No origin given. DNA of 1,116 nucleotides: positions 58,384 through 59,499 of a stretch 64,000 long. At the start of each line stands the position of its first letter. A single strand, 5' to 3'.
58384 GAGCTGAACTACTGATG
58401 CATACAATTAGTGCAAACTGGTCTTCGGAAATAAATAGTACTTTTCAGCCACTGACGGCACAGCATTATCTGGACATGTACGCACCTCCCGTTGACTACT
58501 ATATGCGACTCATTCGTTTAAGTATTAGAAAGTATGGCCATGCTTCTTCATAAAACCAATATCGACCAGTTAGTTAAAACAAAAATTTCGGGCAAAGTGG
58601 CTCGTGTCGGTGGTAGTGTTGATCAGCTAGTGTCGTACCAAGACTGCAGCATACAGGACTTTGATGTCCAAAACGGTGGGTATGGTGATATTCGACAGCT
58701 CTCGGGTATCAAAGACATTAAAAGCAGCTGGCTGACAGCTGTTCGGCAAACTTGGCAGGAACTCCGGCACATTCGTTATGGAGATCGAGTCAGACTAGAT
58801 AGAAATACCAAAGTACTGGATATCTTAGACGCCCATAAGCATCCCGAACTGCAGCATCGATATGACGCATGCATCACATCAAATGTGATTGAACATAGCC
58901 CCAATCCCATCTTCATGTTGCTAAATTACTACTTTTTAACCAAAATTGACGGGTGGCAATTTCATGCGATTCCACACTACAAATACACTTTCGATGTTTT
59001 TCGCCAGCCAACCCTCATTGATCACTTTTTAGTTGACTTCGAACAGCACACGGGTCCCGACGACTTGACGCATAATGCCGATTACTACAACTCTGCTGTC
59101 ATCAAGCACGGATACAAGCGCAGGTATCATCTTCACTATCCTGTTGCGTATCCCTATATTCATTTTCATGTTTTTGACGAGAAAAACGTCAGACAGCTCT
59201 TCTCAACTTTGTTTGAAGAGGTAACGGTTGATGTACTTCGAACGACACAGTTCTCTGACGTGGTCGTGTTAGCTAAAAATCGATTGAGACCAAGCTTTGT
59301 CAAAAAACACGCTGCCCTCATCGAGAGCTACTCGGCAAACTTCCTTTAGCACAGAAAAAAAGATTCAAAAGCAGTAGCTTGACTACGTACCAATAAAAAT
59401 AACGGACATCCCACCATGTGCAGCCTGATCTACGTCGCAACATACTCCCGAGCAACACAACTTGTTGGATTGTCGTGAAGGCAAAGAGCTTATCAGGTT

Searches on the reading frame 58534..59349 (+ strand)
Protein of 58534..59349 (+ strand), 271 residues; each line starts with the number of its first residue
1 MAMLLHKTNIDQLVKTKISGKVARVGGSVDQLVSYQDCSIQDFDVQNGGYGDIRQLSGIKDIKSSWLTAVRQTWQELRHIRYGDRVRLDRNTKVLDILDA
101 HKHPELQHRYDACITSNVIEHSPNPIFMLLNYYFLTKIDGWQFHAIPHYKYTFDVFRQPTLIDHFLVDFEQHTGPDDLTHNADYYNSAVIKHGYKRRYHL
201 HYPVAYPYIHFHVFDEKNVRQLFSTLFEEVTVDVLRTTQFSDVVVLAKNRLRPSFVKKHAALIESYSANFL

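Call 10: search_protein_families(library=pfam, proteins=[window:58534-59349:+], max_evalue=0.0001)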
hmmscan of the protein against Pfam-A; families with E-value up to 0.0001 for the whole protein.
window:58534-59349:+ (271 aa): 0 families

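Call 41: search_protein_families(library=pfam, proteins=[window:58534-59349:+], max_evalue=1)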
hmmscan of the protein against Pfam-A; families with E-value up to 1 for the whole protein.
window:58534-59349:+ (271 aa): 3 families
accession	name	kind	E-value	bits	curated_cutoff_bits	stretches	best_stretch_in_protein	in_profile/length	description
PF08356.18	EF_assoc_2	-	0.019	15.4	23.7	0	230-263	48-81/87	EF hand associated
PF08242.18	Methyltransf_12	-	0.027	15.7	30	1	90-141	48-97/98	Methyltransferase domain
PF13489.12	Methyltransf_23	-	0.043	14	27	1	96-223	68-154/164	Methyltransferase domain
